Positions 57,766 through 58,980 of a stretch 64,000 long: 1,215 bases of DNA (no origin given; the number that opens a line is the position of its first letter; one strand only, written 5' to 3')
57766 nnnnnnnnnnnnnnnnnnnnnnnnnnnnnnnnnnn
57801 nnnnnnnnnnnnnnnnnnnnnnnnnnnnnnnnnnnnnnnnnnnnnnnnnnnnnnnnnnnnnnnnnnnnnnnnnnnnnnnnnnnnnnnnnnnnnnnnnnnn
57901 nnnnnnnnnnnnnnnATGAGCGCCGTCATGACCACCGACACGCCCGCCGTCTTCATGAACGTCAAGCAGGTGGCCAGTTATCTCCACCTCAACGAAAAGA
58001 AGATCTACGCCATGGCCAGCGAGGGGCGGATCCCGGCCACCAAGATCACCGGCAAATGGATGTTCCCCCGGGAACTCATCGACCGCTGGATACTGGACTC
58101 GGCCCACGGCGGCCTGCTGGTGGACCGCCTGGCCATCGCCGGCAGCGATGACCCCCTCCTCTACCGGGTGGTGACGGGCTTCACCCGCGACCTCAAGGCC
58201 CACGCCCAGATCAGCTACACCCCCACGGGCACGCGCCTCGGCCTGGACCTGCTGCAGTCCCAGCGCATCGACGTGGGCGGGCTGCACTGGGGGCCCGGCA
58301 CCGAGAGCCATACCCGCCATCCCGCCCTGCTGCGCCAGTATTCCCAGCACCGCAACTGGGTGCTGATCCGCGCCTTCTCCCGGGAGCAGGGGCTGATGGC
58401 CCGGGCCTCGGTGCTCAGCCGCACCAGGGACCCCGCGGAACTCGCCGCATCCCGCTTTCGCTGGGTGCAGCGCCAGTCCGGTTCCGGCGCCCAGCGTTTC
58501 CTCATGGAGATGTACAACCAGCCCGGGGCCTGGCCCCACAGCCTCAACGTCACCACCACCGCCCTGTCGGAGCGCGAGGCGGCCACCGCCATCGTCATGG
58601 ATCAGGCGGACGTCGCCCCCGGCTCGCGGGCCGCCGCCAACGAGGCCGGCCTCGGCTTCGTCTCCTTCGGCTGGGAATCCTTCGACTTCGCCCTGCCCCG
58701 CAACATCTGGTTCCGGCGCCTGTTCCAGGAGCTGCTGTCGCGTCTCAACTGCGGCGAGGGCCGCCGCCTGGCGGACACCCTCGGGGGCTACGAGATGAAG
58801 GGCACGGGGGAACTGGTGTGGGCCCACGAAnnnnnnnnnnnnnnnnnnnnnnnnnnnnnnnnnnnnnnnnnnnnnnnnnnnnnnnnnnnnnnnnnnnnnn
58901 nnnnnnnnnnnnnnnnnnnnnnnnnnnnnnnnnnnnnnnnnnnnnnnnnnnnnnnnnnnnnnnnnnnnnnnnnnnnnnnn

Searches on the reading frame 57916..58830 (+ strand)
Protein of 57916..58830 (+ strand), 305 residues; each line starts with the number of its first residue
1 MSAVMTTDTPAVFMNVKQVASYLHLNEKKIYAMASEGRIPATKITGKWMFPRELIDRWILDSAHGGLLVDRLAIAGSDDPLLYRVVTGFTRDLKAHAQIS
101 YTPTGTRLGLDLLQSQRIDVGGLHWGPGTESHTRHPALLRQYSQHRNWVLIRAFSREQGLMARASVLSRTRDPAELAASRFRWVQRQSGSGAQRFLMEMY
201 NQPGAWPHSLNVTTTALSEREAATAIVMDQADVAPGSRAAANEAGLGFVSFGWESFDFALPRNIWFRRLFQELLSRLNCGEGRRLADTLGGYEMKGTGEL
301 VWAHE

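Call 8: search_protein_families(library=pfam, proteins=[window:57916-58830:+])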
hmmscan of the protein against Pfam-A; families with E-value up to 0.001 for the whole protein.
seq(305 aa): 2 families
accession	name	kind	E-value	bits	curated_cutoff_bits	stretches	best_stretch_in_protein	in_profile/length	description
PF12727.12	PBP_like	-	1.7e-38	132.1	27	1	95-277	9-192/193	PBP superfamily domain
PF12728.13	HTH_17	-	5.9e-12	46.1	27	1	13-59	1-47/51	Helix-turn-helix domain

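Call 9: search_protein_families(library=ncbifam, proteins=[window:57916-58830:+], max_evalue=1e-10)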
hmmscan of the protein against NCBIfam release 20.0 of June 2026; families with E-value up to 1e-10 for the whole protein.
seq(305 aa): 2 families
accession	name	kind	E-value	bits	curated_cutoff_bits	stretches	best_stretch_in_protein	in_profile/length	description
NF011068.0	PRK14498.1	equivalog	2.6e-26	91.9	534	1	71-302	418-645/647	molybdopterin biosynthesis protein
NF047737.1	antiphage_MADS1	equivalog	5.7e-14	52.1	80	1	14-59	4-49/49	methylation-associated defense system helix-turn-helix domain-containing protein MAD1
